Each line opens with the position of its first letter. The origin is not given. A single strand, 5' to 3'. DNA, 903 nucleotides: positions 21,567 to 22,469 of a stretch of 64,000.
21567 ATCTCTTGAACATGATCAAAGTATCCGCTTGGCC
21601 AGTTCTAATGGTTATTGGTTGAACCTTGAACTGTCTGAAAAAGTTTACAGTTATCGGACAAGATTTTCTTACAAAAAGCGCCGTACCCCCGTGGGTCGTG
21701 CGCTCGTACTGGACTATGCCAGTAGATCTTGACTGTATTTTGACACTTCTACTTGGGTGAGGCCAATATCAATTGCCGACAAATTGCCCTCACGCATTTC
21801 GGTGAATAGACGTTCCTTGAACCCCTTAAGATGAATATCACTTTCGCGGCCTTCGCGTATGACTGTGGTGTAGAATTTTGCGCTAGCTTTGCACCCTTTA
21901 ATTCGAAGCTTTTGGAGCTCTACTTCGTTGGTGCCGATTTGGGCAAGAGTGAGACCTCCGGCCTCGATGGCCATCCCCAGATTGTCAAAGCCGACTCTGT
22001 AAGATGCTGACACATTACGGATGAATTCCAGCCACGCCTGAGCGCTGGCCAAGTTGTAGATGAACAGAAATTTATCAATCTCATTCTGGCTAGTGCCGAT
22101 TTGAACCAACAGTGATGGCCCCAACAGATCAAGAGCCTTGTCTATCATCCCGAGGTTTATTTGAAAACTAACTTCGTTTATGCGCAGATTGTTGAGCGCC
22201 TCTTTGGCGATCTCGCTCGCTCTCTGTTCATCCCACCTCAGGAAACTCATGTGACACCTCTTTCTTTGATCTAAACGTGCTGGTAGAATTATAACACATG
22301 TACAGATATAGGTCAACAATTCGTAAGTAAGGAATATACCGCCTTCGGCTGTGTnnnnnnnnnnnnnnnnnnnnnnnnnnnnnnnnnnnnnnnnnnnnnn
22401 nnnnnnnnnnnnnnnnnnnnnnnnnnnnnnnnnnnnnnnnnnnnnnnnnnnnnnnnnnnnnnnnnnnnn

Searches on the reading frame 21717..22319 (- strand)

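Call 67: search_protein_families(library=pfam, alignment_id=A5, max_evalue=0.00001)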
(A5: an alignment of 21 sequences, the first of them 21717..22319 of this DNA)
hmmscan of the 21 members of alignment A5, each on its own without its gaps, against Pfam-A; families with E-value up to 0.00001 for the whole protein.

A. member 1, window:21717-22319:- (201 aa): 0 families

B. families by the number of members that match (of 21 scanned): 31 families (the first 25 are shown)
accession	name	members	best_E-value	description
PF00587.30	tRNA-synt_2b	2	3.8e-34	tRNA synthetase class II core domain (G, H, P, S and T)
PF06723.19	MreB_Mbl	1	1.3e-136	MreB/Mbl protein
PF00152.25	tRNA-synt_2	1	3.1e-67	tRNA synthetases class II (D, K and N)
PF02163.28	Peptidase_M50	1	6.7e-59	Peptidase family M50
PF00905.27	Transpeptidase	1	1.2e-53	Penicillin binding protein transpeptidase domain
PF00950.22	ABC-3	1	2.5e-53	ABC 3 transport family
PF00009.33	GTP_EFTU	1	1.7e-51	Elongation factor Tu GTP binding domain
PF21018.2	BipA_C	1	6.3e-42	TypA/BipA C-terminal domain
PF00696.33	AA_kinase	1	2.4e-29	Amino acid kinase family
PF03717.20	PBP_dimer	1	3e-29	Penicillin-binding Protein dimerisation domain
PF04085.20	MreC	1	1.2e-27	Rod shape-determining protein MreC, barrel core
PF01016.24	Ribosomal_L27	1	1.5e-27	Ribosomal L27 protein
PF00005.33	ABC_tran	1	3.5e-24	ABC transporter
PF09285.17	Elong-fact-P_C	1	2.8e-23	Elongation factor P, C-terminal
PF03449.20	GreA_GreB_N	1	4.1e-23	Transcription elongation factor, N-terminal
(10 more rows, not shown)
